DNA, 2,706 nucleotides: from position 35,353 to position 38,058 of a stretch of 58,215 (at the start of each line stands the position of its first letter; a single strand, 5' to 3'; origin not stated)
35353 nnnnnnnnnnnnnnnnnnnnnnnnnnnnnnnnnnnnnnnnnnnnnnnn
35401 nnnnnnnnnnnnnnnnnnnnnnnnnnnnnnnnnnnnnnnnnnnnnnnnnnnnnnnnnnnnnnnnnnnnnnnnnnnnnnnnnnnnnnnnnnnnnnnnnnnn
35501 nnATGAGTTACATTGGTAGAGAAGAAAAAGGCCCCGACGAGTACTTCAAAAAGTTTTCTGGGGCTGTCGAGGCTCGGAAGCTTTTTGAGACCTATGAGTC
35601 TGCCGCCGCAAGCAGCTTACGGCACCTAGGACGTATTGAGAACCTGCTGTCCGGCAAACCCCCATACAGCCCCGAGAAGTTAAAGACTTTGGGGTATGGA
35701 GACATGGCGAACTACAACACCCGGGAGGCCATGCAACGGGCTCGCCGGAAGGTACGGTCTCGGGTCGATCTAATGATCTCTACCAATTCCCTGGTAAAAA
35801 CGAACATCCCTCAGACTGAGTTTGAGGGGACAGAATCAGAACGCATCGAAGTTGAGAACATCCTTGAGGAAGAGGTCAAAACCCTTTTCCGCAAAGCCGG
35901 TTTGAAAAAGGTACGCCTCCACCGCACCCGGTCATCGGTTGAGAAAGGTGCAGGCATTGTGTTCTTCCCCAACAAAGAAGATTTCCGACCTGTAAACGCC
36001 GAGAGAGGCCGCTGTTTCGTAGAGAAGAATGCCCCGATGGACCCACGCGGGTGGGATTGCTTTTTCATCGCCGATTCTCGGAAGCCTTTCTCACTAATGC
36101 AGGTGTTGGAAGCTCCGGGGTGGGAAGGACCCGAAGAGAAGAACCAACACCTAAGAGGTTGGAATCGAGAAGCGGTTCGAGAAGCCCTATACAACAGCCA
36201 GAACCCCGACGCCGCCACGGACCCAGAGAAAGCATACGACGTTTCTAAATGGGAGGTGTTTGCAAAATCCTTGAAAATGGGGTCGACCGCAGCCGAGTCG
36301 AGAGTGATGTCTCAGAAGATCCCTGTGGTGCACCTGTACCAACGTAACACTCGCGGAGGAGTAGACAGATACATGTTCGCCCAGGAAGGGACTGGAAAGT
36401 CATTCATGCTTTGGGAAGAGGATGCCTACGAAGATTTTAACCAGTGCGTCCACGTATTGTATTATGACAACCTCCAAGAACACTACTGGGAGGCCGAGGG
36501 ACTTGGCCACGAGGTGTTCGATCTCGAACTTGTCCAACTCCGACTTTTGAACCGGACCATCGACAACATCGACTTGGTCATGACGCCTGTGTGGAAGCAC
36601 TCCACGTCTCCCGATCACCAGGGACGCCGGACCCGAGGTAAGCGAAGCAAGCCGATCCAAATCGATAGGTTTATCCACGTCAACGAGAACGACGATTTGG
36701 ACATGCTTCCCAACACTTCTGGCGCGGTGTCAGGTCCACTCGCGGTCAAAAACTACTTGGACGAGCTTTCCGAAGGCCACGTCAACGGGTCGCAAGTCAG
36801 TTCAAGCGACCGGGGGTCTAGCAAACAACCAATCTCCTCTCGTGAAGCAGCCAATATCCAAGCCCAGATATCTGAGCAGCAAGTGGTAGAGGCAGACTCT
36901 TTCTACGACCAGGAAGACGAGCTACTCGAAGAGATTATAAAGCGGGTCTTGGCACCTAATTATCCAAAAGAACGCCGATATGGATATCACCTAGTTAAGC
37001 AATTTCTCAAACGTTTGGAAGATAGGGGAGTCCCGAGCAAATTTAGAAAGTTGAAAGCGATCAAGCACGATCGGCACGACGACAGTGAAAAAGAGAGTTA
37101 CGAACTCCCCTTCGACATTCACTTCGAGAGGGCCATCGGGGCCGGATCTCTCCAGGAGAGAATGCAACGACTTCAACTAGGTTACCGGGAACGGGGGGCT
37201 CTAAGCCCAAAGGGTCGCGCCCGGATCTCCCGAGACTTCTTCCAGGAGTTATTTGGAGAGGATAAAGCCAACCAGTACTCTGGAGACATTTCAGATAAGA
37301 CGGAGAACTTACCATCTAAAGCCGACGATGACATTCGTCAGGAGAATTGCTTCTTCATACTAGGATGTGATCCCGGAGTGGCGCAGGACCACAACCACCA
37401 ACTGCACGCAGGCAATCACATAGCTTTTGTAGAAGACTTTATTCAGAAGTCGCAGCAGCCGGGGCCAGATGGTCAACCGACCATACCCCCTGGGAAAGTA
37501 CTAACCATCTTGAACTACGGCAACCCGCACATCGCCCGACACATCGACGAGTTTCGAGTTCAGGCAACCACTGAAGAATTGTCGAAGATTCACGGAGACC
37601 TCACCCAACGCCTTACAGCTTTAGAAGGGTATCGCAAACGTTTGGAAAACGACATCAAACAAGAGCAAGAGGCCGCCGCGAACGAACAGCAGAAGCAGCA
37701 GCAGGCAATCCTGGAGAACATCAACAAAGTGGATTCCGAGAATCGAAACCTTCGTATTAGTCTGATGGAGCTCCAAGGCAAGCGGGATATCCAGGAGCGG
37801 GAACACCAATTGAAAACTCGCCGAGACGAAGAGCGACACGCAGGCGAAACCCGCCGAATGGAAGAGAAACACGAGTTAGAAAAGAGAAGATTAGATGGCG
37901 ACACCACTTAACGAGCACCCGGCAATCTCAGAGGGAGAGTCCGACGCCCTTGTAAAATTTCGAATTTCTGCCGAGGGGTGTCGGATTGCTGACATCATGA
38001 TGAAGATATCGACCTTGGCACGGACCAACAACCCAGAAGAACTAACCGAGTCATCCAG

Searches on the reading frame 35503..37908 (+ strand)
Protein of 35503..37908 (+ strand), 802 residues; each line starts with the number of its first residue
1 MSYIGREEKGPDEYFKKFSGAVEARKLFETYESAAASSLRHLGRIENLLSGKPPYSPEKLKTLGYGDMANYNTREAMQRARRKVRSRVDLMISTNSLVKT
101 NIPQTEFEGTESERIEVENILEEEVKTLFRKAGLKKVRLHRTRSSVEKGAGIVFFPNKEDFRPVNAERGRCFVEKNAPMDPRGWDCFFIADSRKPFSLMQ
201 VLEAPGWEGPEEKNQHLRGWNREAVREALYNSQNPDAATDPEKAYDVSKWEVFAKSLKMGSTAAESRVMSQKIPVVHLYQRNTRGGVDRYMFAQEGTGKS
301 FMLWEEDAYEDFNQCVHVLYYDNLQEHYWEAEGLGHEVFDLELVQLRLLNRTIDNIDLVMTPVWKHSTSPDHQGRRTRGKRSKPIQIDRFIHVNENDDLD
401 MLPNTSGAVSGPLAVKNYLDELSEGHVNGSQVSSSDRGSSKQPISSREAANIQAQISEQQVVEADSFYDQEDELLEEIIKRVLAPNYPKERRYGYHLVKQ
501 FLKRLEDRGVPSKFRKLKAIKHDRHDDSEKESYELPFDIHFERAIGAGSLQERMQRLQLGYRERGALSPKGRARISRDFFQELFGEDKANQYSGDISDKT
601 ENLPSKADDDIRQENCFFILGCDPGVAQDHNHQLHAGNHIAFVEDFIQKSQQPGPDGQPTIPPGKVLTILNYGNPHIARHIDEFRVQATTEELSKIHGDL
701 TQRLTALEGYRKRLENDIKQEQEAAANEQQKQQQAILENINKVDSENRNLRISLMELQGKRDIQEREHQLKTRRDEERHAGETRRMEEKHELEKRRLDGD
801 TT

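Call 17: search_protein_families(library=phrogs, max_evalue=0.001, proteins=[window:35503-37908:+])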
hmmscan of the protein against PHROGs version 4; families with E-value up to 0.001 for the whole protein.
window:35503-37908:+ (802 aa): 0 families

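Call 19: search_protein_families(library=pfam, max_evalue=0.01, proteins=[window:35503-37908:+])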
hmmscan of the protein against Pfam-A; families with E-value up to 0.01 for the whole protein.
window:35503-37908:+ (802 aa): 1 family
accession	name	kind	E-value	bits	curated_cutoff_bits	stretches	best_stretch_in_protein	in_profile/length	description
PF11802.13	CENP-K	-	0.0051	16.9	27.2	1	677-775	72-165/263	Centromere-associated protein K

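Call 63: search_dna_similar(query=window:35503-37908:+, collection=phages, mode=protein, max_rows=12, max_evalue=0.001)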
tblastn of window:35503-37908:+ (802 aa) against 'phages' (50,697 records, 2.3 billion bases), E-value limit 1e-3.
No match.
